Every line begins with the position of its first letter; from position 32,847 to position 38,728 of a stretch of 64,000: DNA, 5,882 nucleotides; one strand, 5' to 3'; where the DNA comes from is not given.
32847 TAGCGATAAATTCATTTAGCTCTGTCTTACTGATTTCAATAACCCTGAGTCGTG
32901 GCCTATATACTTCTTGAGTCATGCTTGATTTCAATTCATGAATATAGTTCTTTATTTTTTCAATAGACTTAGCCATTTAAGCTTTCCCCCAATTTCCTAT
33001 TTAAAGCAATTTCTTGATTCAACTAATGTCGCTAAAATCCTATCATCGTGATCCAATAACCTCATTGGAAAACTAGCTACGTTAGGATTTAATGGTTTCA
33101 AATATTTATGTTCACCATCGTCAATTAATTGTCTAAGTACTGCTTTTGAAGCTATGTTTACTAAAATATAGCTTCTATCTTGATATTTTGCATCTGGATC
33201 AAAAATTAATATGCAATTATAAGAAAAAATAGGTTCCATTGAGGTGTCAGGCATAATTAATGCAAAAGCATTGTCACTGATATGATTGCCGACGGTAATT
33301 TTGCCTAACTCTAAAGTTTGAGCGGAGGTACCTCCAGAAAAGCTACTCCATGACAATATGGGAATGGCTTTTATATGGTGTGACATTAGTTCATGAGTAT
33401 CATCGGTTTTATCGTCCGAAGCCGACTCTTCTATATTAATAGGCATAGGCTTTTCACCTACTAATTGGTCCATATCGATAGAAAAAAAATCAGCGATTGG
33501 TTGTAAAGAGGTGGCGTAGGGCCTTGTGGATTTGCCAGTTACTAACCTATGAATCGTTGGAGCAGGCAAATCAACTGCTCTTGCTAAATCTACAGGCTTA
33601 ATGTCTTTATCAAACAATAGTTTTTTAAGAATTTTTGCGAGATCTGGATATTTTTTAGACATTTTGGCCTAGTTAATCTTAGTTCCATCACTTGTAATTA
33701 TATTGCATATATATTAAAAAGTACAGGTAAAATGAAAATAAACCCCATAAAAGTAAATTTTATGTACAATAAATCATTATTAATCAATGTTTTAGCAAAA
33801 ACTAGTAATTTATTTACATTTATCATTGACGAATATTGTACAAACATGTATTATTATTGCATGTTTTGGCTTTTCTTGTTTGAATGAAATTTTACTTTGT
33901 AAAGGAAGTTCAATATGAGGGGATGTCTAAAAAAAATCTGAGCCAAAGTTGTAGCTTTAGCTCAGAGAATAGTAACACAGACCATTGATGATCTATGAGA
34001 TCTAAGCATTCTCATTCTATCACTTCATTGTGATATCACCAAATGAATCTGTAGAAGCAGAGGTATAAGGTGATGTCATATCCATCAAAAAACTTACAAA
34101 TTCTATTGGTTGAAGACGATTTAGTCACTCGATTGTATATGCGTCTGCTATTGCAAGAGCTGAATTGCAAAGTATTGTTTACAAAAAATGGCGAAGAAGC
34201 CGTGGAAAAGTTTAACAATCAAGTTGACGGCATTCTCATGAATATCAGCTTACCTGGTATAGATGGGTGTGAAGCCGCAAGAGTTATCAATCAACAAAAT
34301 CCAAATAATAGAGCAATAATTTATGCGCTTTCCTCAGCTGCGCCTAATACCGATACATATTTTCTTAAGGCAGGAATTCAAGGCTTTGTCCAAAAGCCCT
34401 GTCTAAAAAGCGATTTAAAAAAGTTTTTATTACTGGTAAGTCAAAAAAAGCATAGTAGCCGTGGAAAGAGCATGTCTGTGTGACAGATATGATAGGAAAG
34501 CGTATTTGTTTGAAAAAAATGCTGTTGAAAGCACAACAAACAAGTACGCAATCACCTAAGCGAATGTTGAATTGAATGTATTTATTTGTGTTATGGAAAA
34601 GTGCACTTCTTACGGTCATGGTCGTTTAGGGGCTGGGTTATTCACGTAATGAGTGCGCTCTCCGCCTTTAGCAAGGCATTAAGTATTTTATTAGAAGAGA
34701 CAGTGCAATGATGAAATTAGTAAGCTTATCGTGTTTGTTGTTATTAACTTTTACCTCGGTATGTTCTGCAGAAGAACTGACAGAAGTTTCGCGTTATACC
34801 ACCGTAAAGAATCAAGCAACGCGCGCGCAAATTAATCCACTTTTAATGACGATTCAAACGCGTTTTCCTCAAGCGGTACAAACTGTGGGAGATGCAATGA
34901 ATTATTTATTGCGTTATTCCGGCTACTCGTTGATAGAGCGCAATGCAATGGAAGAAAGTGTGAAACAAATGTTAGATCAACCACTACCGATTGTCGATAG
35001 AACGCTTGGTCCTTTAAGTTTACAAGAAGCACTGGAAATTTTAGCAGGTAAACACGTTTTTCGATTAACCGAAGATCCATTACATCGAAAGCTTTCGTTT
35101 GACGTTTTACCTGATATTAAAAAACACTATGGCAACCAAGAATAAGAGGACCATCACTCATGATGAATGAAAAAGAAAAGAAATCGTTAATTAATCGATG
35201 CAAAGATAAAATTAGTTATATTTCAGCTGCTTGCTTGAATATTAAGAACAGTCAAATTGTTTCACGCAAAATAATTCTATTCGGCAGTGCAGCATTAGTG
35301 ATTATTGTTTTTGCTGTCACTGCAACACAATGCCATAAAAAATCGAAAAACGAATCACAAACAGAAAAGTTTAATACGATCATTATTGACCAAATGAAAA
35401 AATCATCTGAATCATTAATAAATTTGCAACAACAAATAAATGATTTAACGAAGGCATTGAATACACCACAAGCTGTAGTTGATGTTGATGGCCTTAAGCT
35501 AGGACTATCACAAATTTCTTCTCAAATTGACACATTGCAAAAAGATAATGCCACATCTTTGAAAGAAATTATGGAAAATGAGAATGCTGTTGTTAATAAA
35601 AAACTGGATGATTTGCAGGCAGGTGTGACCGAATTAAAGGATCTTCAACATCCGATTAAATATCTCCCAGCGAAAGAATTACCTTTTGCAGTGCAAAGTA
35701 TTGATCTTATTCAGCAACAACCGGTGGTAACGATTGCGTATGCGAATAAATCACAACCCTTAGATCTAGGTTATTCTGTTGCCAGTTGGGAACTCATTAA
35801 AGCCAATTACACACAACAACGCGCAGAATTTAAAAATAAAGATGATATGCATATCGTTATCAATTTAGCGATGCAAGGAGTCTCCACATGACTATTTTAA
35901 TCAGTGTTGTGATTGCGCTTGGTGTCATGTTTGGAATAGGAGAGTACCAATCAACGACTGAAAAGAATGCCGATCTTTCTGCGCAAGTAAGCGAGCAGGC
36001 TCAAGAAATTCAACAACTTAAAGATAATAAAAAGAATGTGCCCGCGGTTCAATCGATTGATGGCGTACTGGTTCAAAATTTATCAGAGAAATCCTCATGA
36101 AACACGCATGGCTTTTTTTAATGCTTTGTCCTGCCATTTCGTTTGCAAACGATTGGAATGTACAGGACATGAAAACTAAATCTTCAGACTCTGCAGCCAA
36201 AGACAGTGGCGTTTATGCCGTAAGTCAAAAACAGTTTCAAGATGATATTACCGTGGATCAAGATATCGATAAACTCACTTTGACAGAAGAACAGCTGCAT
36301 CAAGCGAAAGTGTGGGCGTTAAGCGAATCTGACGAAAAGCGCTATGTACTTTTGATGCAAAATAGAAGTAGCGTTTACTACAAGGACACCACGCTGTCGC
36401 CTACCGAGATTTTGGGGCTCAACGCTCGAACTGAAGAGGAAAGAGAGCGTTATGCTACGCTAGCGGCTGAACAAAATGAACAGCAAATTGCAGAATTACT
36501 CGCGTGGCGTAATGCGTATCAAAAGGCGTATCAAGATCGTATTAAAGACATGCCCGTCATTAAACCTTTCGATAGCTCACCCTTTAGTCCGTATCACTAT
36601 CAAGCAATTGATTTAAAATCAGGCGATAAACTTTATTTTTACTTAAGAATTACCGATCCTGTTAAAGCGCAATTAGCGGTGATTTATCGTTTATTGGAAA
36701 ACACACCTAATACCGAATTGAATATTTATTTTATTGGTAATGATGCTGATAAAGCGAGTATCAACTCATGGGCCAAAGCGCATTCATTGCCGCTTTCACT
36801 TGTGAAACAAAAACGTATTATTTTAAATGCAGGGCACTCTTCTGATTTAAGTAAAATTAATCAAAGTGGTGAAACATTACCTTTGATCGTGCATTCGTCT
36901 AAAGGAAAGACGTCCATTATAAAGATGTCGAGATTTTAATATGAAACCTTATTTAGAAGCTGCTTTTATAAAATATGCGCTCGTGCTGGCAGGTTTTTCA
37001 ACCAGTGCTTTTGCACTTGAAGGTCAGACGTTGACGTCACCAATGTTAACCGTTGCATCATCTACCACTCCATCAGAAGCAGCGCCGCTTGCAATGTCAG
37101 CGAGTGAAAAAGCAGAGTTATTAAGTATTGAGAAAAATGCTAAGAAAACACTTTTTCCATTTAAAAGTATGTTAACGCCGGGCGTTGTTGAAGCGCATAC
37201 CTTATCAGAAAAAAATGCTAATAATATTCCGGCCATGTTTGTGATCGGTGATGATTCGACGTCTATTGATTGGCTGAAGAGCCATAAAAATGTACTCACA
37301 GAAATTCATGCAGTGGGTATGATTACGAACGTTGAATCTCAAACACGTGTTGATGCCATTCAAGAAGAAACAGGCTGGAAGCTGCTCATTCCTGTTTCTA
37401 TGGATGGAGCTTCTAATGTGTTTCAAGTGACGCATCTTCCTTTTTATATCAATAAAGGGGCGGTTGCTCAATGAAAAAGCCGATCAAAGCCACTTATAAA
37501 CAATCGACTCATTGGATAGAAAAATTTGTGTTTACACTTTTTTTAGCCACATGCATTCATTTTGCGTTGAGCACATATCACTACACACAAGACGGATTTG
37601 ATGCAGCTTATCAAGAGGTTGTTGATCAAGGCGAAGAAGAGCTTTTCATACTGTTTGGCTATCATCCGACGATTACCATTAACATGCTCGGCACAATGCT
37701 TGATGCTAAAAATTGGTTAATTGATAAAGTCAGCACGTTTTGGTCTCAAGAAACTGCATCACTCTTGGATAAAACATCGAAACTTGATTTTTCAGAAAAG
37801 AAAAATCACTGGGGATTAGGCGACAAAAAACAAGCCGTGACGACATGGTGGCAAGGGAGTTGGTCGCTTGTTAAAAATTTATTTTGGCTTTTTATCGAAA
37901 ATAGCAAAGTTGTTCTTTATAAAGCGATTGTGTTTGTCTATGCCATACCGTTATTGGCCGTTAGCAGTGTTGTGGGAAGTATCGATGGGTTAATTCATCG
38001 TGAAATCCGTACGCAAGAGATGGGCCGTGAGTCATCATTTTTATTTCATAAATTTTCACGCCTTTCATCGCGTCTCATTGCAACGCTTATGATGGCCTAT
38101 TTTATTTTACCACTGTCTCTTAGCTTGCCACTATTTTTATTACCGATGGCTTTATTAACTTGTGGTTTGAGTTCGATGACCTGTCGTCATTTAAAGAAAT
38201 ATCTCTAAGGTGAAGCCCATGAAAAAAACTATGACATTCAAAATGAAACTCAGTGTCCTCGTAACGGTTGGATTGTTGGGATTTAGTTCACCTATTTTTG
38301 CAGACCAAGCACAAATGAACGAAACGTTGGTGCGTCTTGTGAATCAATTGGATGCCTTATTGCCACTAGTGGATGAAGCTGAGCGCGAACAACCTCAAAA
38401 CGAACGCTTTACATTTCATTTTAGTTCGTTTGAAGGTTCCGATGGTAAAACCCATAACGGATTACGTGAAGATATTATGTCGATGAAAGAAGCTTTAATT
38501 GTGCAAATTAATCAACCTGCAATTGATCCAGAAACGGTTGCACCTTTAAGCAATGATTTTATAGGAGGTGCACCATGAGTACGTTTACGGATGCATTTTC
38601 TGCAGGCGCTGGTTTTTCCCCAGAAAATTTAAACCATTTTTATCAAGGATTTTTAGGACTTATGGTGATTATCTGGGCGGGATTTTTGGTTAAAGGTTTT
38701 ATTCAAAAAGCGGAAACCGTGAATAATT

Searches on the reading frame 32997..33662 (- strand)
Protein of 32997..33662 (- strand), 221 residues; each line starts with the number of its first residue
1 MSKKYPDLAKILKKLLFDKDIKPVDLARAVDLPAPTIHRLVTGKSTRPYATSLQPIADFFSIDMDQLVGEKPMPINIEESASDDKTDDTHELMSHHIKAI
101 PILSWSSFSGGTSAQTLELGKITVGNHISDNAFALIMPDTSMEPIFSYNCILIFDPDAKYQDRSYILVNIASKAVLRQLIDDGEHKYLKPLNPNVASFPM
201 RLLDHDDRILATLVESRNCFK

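Call 34: search_protein_families(library=pfam, proteins=[window:32997-33662:-], max_evalue=0.01)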
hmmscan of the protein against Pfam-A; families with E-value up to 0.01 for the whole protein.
window:32997-33662:- (221 aa): 2 families
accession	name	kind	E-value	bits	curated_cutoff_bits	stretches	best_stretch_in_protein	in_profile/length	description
PF00717.28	Peptidase_S24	-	5.9e-11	42.5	23.3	1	115-212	20-114/116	Peptidase S24-like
PF13443.12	HTH_26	-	4.2e-09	37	22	1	12-68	2-58/63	Cro/C1-type HTH DNA-binding domain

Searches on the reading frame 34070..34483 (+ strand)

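Call 34: search_protein_families(library=pfam, proteins=[window:34070-34483:+], max_evalue=0.01)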
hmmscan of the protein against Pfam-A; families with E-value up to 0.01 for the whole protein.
window:34070-34483:+ (137 aa): 1 family
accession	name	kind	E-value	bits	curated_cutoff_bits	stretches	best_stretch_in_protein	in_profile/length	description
PF00072.30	Response_reg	-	1.4e-18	67.5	30.2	1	11-118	1-108/111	Response regulator receiver domain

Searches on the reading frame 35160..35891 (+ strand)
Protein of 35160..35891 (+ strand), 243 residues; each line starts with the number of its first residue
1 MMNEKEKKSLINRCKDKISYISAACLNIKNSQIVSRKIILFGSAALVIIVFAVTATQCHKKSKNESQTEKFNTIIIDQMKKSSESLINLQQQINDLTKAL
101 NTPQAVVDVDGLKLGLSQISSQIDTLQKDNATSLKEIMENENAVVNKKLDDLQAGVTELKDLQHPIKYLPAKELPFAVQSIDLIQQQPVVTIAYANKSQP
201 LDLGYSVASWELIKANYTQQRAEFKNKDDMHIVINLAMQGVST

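Call 34: search_protein_families(library=pfam, proteins=[window:35160-35891:+], max_evalue=0.01)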
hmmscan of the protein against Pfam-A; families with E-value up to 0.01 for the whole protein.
window:35160-35891:+ (243 aa): 1 family
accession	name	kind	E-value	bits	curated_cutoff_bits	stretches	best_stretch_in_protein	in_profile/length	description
PF04375.19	HemX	-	0.00099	19.2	25.9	1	82-158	45-120/236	HemX, putative uroporphyrinogen-III C-methyltransferase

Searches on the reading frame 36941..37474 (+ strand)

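Call 34: search_protein_families(library=pfam, proteins=[window:36941-37474:+], max_evalue=0.01)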
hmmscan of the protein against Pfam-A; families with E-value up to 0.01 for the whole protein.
window:36941-37474:+ (177 aa): 1 family
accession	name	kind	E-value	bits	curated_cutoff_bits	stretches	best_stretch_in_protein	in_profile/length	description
PF11072.13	DUF2859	-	7e-17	62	25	1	61-171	35-143/147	Protein of unknown function (DUF2859)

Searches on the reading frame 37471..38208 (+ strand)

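Call 34: search_protein_families(library=pfam, proteins=[window:37471-38208:+], max_evalue=0.01)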
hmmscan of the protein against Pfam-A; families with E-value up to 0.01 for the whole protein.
window:37471-38208:+ (245 aa): 1 family
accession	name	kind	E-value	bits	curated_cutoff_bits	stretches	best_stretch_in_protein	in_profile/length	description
PF14348.11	DUF4400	-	3e-17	63.3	27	1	121-238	75-192/196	Domain of unknown function (DUF4400)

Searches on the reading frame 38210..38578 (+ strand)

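Call 34: search_protein_families(library=pfam, proteins=[window:38210-38578:+], max_evalue=0.01)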
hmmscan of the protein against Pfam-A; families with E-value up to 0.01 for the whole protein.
window:38210-38578:+ (122 aa): 1 family
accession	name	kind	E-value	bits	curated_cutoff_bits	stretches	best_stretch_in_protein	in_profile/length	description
PF09686.15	Plasmid_RAQPRD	-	6e-05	23.6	23.1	1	34-116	3-75/76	Plasmid protein of unknown function (Plasmid_RAQPRD)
